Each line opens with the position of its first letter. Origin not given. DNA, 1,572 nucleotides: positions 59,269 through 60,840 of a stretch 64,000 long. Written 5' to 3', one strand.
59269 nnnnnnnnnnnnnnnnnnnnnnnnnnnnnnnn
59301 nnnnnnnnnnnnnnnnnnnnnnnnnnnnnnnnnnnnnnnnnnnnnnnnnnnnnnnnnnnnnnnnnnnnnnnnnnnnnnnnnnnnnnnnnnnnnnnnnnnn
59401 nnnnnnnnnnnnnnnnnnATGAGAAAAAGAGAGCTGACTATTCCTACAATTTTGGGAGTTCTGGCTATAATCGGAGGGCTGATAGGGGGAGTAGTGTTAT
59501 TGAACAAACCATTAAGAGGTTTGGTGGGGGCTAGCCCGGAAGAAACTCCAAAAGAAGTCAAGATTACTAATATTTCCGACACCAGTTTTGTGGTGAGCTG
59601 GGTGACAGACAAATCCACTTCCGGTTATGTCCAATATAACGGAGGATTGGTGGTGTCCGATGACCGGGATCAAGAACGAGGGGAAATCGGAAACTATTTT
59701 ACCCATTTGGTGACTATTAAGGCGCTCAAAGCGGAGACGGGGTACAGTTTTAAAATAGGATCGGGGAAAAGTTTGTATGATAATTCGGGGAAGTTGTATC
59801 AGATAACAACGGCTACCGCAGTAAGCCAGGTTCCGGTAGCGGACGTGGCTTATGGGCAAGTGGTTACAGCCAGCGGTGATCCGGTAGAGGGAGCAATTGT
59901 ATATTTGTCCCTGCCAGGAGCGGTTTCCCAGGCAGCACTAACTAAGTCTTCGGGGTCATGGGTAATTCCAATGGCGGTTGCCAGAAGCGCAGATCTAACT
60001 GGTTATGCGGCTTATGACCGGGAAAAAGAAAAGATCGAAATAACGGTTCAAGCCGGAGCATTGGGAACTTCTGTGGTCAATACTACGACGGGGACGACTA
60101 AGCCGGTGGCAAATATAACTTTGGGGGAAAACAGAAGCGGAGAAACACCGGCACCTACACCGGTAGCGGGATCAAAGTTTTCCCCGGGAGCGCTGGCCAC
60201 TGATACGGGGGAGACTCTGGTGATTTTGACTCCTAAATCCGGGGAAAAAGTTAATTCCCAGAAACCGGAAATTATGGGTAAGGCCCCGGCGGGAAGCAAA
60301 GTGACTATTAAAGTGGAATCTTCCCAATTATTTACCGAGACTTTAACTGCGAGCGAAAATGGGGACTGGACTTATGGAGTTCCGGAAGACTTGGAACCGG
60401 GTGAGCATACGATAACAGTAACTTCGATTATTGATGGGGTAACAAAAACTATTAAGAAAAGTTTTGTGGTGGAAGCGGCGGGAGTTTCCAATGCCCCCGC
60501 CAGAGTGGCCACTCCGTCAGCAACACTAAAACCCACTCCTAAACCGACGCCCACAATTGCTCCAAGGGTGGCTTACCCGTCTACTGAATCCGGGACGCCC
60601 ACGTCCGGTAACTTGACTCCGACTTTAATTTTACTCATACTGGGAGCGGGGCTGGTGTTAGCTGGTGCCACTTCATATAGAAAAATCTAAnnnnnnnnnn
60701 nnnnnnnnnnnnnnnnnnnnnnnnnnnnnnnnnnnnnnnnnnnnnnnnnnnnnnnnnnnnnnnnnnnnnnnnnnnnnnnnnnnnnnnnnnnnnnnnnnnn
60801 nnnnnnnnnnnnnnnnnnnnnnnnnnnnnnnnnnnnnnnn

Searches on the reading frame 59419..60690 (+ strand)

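Call 83: search_protein_families(library=pfam, proteins=[window:59419-60690:+], max_evalue=0.00001)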
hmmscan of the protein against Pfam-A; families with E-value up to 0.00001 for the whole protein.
window:59419-60690:+ (423 aa): 2 families
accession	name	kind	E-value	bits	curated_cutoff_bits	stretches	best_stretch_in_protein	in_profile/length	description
PF19077.6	Big_13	-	3.1e-07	31.3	27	1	277-336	23-83/102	Bacterial Ig-like domain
PF16656.11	Pur_ac_phosph_N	-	4.5e-07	30.8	30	1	47-131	4-93/93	Purple acid Phosphatase, N-terminal domain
